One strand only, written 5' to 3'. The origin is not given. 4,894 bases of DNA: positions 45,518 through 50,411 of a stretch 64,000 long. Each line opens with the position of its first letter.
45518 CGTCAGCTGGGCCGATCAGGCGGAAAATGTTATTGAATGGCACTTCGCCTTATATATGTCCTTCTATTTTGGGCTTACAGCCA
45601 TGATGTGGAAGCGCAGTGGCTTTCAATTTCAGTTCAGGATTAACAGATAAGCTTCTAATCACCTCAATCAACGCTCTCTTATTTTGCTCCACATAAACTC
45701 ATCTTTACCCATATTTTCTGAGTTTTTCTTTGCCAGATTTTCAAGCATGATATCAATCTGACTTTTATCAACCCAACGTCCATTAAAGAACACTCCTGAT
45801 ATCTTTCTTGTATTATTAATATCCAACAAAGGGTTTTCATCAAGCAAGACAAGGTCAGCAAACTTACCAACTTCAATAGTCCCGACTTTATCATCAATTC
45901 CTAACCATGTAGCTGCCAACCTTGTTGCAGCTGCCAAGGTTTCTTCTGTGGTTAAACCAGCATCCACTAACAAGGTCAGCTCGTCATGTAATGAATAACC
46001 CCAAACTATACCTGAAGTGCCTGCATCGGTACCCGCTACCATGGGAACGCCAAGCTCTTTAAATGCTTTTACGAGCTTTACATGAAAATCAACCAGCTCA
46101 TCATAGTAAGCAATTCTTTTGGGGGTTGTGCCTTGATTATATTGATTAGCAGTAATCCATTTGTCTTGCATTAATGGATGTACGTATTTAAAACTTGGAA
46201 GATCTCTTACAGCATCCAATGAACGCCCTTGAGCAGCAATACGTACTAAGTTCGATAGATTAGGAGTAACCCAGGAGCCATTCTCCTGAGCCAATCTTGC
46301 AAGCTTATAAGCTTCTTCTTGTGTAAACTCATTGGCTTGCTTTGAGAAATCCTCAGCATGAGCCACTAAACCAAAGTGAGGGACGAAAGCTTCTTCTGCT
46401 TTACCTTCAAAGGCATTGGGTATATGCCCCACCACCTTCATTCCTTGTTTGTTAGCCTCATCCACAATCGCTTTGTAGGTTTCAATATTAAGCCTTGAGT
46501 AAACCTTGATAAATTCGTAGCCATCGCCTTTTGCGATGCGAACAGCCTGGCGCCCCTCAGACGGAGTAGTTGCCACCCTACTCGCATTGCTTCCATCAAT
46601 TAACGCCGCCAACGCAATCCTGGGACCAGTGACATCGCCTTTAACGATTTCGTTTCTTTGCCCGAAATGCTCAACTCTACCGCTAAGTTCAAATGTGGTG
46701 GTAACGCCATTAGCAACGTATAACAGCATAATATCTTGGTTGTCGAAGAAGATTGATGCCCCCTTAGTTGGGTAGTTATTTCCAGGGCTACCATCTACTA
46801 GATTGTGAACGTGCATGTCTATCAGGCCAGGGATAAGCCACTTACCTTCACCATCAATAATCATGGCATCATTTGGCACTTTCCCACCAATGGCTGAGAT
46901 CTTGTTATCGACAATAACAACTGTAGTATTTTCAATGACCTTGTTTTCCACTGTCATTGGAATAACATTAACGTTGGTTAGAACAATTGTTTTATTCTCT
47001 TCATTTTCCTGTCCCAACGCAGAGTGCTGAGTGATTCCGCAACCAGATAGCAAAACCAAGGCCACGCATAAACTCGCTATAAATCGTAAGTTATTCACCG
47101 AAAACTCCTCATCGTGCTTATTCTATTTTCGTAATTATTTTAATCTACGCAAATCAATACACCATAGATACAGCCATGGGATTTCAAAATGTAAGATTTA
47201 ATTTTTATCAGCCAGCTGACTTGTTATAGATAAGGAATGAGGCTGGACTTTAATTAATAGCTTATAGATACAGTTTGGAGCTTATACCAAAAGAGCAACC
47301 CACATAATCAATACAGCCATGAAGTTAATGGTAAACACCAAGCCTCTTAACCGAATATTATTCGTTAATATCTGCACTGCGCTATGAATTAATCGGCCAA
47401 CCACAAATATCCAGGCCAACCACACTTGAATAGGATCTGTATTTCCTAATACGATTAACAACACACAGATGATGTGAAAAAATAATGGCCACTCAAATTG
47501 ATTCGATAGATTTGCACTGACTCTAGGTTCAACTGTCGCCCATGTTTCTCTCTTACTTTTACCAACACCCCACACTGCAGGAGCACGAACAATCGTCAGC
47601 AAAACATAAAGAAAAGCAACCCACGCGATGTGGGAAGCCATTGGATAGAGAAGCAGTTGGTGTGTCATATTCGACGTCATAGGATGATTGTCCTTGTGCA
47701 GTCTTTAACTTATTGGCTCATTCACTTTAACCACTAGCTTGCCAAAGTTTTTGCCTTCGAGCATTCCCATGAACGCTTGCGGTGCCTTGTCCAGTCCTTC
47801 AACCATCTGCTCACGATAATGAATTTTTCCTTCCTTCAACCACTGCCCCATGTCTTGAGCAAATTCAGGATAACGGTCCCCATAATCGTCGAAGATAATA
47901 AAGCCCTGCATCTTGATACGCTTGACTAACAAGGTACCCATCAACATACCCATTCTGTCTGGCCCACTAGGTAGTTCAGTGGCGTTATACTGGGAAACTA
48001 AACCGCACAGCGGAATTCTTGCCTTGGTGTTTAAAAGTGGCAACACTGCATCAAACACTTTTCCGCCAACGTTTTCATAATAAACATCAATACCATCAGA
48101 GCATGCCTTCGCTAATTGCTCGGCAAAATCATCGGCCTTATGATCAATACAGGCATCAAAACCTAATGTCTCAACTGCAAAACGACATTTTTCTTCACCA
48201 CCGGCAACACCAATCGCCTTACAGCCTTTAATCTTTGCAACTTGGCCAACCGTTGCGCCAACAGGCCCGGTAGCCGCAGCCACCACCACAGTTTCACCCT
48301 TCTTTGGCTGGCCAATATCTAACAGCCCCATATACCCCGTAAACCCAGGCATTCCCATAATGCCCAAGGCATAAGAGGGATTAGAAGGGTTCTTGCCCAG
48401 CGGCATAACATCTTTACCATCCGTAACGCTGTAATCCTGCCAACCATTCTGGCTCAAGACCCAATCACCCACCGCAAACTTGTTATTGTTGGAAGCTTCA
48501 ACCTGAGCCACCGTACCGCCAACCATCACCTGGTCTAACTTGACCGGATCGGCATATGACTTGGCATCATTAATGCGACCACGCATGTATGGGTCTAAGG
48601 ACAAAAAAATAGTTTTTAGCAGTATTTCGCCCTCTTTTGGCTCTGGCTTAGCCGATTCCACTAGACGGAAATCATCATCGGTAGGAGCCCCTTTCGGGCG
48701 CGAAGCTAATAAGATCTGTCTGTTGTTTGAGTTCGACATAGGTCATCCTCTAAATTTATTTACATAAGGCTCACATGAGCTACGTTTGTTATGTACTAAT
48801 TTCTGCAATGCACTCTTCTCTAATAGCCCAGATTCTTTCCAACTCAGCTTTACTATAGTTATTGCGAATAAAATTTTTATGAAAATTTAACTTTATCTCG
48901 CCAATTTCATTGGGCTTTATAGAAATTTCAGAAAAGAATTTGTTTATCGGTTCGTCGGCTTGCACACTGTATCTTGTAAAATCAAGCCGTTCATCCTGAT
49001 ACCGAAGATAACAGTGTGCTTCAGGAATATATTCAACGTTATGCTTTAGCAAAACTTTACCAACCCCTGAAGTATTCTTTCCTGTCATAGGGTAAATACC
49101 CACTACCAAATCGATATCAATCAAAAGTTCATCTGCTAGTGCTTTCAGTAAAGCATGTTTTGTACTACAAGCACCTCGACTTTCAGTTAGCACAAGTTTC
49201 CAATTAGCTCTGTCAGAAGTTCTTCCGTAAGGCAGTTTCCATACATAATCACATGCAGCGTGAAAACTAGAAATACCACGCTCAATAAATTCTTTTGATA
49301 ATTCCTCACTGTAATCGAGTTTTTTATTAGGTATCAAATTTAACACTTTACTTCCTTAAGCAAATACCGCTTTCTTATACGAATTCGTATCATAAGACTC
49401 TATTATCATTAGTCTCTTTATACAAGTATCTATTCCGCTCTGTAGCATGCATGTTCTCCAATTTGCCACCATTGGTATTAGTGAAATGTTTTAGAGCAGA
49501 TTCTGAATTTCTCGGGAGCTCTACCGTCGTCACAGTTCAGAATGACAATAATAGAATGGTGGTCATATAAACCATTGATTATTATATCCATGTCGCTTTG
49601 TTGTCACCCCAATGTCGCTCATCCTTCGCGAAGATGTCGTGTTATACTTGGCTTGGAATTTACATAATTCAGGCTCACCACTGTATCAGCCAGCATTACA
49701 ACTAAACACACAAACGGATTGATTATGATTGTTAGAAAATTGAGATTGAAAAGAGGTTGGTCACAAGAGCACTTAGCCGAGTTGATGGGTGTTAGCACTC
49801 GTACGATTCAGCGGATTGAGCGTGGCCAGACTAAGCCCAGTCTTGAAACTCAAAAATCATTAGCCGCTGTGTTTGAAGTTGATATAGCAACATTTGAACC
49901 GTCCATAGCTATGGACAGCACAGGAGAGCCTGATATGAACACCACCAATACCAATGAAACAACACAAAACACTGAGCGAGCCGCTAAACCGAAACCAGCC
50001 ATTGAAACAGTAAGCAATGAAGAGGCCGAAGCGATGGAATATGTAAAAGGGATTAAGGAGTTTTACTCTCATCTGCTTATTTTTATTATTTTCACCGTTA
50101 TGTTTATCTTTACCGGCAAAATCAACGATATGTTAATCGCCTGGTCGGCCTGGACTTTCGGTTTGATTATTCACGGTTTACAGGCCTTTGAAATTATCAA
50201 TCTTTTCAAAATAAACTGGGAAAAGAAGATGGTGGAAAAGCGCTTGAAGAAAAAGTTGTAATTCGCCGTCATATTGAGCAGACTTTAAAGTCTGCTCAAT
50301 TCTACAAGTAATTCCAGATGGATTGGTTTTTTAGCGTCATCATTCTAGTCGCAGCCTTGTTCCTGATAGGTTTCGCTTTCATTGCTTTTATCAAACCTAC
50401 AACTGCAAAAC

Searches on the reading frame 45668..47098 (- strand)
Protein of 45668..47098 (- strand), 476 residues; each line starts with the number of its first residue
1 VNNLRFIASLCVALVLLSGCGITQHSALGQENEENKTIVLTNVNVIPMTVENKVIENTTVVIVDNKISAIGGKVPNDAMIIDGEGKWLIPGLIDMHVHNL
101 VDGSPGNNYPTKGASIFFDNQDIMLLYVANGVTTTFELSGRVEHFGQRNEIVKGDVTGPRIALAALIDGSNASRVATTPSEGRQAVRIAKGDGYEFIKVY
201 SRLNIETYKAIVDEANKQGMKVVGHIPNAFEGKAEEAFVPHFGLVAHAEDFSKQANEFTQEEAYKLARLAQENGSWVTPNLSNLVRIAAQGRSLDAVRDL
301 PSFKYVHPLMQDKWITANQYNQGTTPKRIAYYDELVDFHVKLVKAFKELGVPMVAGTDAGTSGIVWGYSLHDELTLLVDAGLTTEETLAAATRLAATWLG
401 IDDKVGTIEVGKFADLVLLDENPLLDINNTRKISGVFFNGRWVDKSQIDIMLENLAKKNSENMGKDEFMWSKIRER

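Call 20: search_protein_families(library=ncbifam, proteins=[window:45668-47098:-], max_evalue=1e-8)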
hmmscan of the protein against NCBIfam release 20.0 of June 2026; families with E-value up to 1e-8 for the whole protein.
window:45668-47098:- (476 aa): 19 families
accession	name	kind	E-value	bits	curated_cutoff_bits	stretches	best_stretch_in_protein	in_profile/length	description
NF051886.1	XaaProDiPepCaul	equivalog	4.1e-30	105.1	500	2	310-441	267-395/398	Xaa-Pro dipeptidase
NF006689.0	PRK09237.1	equivalog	5e-15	55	371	1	38-103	5-70/383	amidohydrolase/deacetylase family metallohydrolase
TIGR02318.1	phosphono_phnM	equivalog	5.1e-15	55.3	390.55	1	48-138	7-94/376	phosphonate metabolism protein PhnM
TIGR01224.1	hutI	equivalog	7.3e-15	54.7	298.15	0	55-110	1-60/377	imidazolonepropionase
NF011990.0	PRK15446.2-6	subfamily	2.8e-14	52.6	233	0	39-136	4-101/390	alpha-D-ribose 1-methylphosphonate 5-triphosphate diphosphatase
NF006056.0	PRK08204.1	subfamily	1.7e-13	50.2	391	0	36-98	3-66/449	hypothetical protein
NF011989.0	PRK15446.2-5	equivalog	4.4e-13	48.7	565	1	38-154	4-117/385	alpha-D-ribose 1-methylphosphonate 5-triphosphate diphosphatase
TIGR00221.1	nagA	equivalog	8.9e-12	44.6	225.65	0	48-99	12-65/380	N-acetylglucosamine-6-phosphate deacetylase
NF011984.0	PRK15446.1-5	equivalog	2.4e-11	43.1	260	0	38-137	4-97/379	alpha-D-ribose 1-methylphosphonate 5-triphosphate diphosphatase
NF005557.0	PRK07228.1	equivalog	4e-11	42.3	522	0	37-99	2-65/445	5'-deoxyadenosine deaminase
NF006549.0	PRK09045.1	equivalog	1.5e-10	40.3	540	0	382-420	341-379/444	TRZ/ATZ family hydrolase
NF011987.0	PRK15446.2-3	subfamily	4.5e-10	38.9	253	0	31-136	5-104/395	alpha-D-ribose 1-methylphosphonate 5-triphosphate diphosphatase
NF011981.0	PRK15446.1-2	equivalog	6.4e-10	38.3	375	0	43-137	3-94/378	alpha-D-ribose 1-methylphosphonate 5-triphosphate diphosphatase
NF004701.0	PRK06038.1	equivalog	8.5e-10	37.9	609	0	34-99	2-66/432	N-ethylammeline chlorohydrolase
NF006679.0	PRK09228.1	subfamily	1.4e-09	37.3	351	0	379-422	345-388/433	guanine deaminase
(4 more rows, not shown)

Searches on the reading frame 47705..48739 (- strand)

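Call 20: search_protein_families(library=ncbifam, proteins=[window:47705-48739:-], max_evalue=1e-8)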
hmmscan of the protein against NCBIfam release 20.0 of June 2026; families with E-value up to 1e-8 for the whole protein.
window:47705-48739:- (344 aa): 8 families
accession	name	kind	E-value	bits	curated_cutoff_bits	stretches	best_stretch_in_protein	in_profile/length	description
NF058644.1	CurcmRedCuraProt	equivalog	4.5e-184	611.2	440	1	7-341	1-335/336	NADPH-dependent curcumin/dihydrocurcumin reductase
TIGR02825.1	B4_12hDH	equivalog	1.3e-78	264.6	579.85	1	14-338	11-327/327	leukotriene B4 12-hydroxydehydrogenase/15-oxo-prostaglandin 13-reductase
TIGR02824.1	quinone_pig3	subfamily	5e-25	88.2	296.8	1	24-339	15-325/325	putative NAD(P)H quinone oxidoreductase, PIG3 family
NF010344.0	PRK13771.1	subfamily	1.6e-12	47.1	349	1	145-339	160-333/334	putative alcohol dehydrogenase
NF041172.1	AcrlCoa_red_Thmprot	equivalog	1e-10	41.1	500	1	145-256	160-266/334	acryloyl-CoA reductase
NF008024.0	PRK10754.1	subfamily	4.5e-10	39.1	348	1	30-282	22-271/327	NADPH:quinone reductase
TIGR02823.1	oxido_YhdH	subfamily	1.2e-09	37.5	297.25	1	79-338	67-323/324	acrylyl-CoA reductase family protein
NF041183.1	Pks2_ls1_myc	equivalog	5.6e-09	33.4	2400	1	87-258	1483-1655/2086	sulfolipid-1 biosynthesis phthioceranic/hydroxyphthioceranic acid synthase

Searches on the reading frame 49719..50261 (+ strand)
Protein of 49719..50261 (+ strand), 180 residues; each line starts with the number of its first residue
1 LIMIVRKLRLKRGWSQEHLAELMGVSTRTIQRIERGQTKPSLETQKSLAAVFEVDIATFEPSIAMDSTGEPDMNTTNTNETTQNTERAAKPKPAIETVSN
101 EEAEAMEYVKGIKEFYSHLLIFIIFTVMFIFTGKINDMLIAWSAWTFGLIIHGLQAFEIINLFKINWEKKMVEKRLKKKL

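Call 20: search_protein_families(library=ncbifam, proteins=[window:49719-50261:+], max_evalue=1e-8)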
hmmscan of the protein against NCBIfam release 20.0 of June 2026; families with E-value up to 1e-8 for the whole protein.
window:49719-50261:+ (180 aa): 3 families
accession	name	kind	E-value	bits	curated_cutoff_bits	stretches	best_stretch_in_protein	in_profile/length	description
TIGR03070.1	couple_hipB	subfamily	2.1e-11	43.6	71.65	1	3-44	5-46/58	type II toxin-antitoxin system Y4mF family antitoxin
TIGR00270.2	TIGR00270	equivalog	6.2e-10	39.1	110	1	4-71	79-146/159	multiprotein bridging factor aMBF1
NF041951.1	phage_RstR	subfamily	6.9e-10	39.2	80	1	6-56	8-58/108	RstR family transcriptional repressor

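Call 45: search_protein_families(library=pfam, proteins=[window:49719-50261:+], max_evalue=0.00001)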
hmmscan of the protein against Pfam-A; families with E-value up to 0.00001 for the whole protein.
window:49719-50261:+ (180 aa): 3 families
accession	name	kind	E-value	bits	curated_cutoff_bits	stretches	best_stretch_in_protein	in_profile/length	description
PF01381.28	HTH_3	-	6.8e-16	58.5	23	1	5-57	1-53/55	Helix-turn-helix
PF13239.11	2TM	-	1.1e-12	48.3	24.8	1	104-176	2-78/79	2TM domain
PF13560.12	HTH_31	-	1.3e-11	45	27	1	6-56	7-58/64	Helix-turn-helix domain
